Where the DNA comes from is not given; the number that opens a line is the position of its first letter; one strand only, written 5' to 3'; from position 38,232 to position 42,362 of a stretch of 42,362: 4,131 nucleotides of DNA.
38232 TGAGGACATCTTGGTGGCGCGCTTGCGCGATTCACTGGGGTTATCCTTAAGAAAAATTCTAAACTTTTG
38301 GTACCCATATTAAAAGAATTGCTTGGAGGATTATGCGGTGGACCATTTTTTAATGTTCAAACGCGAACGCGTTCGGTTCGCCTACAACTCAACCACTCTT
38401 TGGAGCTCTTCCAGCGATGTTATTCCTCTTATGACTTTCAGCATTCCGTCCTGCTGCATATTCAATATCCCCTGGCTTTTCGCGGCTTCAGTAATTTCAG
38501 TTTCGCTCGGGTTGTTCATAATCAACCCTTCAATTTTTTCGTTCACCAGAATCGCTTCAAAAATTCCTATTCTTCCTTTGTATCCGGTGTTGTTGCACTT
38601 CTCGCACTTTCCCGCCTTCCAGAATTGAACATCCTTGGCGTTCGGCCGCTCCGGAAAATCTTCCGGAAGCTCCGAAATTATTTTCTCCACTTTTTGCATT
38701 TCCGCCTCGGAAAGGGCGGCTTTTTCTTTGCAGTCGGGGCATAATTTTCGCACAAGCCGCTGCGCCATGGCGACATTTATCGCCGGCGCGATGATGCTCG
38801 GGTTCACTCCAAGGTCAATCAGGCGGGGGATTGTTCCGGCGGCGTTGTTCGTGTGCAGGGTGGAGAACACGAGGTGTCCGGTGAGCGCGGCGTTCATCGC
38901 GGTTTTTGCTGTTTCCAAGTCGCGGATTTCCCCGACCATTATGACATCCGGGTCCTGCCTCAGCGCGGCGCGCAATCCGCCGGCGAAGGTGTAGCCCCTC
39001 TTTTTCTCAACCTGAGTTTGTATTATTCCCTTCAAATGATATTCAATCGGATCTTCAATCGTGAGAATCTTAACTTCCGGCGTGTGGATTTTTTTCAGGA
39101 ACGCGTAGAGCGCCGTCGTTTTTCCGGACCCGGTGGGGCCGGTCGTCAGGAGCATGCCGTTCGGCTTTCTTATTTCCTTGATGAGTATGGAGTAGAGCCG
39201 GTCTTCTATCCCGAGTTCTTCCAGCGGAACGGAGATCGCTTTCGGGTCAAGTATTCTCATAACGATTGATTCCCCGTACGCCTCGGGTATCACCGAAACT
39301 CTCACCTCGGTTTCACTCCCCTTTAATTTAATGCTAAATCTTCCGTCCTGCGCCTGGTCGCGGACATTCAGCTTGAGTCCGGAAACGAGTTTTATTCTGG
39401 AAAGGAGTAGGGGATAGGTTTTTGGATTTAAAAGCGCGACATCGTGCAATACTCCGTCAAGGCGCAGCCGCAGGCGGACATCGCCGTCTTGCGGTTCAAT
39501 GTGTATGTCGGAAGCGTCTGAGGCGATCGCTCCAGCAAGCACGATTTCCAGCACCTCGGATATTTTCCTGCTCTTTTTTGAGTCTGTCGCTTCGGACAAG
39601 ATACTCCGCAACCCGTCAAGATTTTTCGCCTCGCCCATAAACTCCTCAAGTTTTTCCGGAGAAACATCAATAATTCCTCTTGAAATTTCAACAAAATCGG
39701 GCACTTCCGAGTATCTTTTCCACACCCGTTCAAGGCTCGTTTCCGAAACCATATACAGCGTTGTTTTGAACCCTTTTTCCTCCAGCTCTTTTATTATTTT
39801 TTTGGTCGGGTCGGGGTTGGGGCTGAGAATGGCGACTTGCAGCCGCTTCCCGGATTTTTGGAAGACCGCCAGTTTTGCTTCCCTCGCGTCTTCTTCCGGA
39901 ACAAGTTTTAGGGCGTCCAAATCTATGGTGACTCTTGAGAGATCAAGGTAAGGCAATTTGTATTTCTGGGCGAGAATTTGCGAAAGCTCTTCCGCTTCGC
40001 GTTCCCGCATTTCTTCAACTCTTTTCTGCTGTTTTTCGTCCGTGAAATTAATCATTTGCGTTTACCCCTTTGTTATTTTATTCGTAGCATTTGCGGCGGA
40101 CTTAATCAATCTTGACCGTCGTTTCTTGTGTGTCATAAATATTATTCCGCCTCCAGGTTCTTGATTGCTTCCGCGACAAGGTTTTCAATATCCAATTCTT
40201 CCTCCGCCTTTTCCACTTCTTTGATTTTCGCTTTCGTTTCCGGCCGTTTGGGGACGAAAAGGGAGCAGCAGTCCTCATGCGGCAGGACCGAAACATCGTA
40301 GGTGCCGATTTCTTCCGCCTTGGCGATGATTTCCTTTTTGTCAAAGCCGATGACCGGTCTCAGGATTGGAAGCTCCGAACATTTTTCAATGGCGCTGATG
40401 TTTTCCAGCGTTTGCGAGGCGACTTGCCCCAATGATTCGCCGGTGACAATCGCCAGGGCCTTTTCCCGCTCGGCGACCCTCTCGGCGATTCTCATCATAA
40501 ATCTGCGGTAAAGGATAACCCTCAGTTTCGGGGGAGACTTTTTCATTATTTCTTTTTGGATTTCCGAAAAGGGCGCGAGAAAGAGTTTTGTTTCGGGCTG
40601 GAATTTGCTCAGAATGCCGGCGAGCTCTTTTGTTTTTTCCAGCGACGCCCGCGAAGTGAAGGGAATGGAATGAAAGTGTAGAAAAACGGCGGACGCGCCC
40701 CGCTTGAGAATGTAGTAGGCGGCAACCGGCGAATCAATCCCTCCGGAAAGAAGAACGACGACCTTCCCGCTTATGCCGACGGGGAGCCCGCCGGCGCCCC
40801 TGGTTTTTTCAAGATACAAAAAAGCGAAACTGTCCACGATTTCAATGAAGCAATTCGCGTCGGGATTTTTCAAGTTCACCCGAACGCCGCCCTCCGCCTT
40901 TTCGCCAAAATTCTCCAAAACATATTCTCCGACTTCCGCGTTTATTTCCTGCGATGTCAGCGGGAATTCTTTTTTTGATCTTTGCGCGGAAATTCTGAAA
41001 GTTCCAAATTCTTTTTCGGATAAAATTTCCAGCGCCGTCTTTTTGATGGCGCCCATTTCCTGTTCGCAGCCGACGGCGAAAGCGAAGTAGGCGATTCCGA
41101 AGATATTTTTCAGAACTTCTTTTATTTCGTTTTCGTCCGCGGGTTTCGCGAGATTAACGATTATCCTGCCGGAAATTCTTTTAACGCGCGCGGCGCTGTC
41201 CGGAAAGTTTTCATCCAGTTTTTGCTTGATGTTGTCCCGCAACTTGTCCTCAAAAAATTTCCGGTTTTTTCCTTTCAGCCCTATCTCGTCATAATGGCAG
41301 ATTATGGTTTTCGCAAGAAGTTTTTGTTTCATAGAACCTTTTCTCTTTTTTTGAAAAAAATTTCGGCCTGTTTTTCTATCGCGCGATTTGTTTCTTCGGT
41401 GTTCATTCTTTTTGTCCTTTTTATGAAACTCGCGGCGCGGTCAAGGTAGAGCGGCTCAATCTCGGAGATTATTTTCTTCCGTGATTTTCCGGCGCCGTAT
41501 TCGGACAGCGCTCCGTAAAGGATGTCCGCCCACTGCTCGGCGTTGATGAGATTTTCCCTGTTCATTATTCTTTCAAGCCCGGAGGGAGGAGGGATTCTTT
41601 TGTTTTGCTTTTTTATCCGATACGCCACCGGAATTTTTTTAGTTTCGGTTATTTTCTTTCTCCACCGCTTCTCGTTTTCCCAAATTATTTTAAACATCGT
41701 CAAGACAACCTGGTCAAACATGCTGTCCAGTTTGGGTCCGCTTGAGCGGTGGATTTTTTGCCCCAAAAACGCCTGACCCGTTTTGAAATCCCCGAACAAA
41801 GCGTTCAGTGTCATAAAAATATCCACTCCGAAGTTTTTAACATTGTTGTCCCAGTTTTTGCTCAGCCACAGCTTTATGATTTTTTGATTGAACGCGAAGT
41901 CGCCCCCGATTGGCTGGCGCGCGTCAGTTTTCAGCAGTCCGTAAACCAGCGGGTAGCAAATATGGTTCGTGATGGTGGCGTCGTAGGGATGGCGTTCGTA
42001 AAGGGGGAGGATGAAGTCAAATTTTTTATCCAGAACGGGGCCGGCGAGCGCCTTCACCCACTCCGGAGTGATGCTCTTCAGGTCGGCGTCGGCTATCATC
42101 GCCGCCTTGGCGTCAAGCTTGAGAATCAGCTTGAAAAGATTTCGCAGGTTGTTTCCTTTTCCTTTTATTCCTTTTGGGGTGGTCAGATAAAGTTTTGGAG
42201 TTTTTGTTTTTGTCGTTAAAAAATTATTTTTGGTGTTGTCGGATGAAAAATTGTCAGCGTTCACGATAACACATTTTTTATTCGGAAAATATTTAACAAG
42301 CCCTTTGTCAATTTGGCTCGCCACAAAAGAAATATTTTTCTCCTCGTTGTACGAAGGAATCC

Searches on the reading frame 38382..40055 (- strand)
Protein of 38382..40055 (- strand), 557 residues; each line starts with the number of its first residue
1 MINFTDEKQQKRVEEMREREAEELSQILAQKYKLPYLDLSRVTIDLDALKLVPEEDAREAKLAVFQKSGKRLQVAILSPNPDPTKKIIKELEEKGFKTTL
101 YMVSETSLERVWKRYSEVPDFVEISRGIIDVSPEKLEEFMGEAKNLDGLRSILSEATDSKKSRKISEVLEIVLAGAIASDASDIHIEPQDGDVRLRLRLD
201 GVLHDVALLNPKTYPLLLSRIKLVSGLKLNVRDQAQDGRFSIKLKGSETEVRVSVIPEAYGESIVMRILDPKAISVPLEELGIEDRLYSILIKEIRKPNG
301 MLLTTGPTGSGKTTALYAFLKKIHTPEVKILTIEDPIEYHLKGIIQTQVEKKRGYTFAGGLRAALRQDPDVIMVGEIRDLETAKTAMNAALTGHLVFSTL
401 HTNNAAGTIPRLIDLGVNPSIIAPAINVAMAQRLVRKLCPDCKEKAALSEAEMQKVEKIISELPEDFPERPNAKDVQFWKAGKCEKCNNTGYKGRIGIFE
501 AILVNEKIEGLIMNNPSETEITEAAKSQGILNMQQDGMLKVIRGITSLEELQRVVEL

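Call 35: search_protein_families(library=pfam, proteins=[window:38382-40055:-], max_evalue=0.001)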
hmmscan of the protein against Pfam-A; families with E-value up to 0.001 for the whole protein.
window:38382-40055:- (557 aa): 4 families
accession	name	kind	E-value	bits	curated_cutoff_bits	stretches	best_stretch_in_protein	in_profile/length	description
PF00437.27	T2SSE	-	2.8e-119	398.5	24.9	1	160-553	3-370/370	Type II/IV secretion system protein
PF05157.20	MshEN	-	5.6e-07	29.9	23.1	1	32-115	1-83/90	MshEN domain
PF25199.1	nSTAND_NTPase5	-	4.8e-05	23.6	34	1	281-348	22-93/145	Novel STAND NTPase 5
PF12775.13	AAA_7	-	0.00033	20.7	25.8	1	287-358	21-95/181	P-loop containing dynein motor region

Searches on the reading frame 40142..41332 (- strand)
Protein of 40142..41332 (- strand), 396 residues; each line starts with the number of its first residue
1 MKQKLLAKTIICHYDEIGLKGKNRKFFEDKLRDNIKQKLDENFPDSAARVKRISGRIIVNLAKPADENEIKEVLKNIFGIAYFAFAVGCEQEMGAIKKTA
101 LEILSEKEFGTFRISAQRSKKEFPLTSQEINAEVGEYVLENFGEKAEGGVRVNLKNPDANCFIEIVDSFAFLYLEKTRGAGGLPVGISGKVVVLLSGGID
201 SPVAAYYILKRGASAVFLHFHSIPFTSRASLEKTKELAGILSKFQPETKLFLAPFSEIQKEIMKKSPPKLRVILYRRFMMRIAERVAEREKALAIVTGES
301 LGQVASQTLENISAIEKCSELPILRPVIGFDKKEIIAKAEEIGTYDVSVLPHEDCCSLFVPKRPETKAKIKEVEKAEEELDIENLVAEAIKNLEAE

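Call 35: search_protein_families(library=pfam, proteins=[window:40142-41332:-], max_evalue=0.001)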
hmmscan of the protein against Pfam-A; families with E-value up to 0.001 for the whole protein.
window:40142-41332:- (396 aa): 4 families
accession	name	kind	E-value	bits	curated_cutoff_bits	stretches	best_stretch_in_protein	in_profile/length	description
PF02568.20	ThiI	-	7.4e-76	254.6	20.5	1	186-381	1-196/197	Thiamine biosynthesis protein (ThiI)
PF22025.1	ThiI_fer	-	3.3e-20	72.7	25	1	10-83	2-71/72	ThiI ferredoxin-like domain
PF02926.22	THUMP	-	2.5e-15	57.1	20.6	1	92-175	3-84/84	THUMP domain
PF06508.19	QueC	-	7e-06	26.1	22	1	190-343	1-174/210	Queuosine biosynthesis protein QueC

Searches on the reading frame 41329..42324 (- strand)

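Call 35: search_protein_families(library=pfam, proteins=[window:41329-42324:-], max_evalue=0.001)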
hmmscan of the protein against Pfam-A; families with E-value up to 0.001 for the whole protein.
window:41329-42324:- (331 aa): 1 family
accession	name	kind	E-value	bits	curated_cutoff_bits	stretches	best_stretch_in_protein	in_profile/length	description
PF21969.2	MGS_GT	-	0.00029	20.8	27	1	54-175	71-199/239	Mannosylglycerate synthase, GT domain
